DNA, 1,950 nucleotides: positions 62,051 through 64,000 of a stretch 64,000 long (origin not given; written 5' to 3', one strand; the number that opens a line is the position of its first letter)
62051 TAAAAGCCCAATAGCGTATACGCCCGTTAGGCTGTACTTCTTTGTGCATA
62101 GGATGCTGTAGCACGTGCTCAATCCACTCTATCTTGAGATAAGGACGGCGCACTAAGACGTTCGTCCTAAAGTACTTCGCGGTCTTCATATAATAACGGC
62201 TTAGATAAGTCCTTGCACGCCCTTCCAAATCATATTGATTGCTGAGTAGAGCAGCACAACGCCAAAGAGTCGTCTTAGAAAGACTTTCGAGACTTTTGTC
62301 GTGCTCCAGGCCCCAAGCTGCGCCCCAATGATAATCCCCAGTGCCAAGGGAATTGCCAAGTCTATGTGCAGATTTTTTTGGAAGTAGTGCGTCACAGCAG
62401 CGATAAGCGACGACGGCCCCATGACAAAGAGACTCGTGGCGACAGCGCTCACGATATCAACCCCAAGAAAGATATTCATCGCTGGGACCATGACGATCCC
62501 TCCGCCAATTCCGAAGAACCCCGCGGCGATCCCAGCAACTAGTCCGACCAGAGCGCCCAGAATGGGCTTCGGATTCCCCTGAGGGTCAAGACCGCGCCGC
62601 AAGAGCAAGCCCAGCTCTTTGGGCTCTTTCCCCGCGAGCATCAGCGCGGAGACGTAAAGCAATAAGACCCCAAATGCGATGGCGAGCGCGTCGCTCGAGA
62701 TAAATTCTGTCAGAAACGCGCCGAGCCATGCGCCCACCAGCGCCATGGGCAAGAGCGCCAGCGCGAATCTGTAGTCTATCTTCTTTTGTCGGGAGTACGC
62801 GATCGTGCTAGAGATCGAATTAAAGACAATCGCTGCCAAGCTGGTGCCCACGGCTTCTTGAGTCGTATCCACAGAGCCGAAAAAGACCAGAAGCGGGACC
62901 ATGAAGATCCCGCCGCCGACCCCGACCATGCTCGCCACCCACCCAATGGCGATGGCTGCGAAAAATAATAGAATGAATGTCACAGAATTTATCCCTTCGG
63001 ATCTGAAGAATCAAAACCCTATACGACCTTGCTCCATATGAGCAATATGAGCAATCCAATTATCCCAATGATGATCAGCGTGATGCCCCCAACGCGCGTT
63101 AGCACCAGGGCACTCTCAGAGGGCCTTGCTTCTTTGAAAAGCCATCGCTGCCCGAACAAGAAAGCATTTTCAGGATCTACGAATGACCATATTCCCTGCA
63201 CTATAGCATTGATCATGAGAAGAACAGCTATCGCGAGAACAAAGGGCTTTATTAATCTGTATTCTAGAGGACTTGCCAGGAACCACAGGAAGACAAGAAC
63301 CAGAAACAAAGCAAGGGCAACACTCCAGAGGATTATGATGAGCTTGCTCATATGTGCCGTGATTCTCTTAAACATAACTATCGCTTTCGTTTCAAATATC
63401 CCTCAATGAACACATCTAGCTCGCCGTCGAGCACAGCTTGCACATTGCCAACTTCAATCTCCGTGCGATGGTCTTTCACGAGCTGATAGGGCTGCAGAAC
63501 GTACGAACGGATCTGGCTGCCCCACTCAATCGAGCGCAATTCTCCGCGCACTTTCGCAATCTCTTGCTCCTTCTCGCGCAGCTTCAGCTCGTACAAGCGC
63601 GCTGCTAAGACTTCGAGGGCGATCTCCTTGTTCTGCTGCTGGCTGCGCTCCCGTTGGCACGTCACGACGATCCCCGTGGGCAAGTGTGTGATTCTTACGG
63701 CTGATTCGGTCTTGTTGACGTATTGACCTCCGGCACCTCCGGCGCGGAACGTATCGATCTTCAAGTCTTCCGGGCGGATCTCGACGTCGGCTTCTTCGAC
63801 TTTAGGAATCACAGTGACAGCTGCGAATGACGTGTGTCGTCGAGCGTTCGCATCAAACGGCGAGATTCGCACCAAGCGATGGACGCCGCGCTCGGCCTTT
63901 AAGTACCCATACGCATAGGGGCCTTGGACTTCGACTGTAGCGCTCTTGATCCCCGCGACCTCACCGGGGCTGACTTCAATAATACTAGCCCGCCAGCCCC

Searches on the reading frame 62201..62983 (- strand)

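Call 82: search_protein_families(library=pfam, proteins=[window:62201-62983:-], max_evalue=0.00001)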
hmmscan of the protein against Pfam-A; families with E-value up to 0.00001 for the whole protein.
window:62201-62983:- (260 aa): 1 family
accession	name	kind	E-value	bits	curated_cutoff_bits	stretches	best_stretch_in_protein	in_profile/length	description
PF01925.25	TauE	-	2.3e-61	207.9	32.6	1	6-251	1-237/237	Sulfite exporter TauE/SafE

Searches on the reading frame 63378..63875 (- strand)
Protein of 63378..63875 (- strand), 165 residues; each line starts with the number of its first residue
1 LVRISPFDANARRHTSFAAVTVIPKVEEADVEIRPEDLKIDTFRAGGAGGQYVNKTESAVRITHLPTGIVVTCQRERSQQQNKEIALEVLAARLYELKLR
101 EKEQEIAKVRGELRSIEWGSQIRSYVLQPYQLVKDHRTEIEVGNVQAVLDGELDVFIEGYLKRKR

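Call 82: search_protein_families(library=pfam, proteins=[window:63378-63875:-], max_evalue=0.00001)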
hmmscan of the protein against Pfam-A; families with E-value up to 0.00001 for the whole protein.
window:63378-63875:- (165 aa): 1 family
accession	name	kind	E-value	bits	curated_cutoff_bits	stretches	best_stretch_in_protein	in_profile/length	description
PF00472.26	RF-1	-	1.4e-43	147.9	35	1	28-137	2-116/116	RF-1 domain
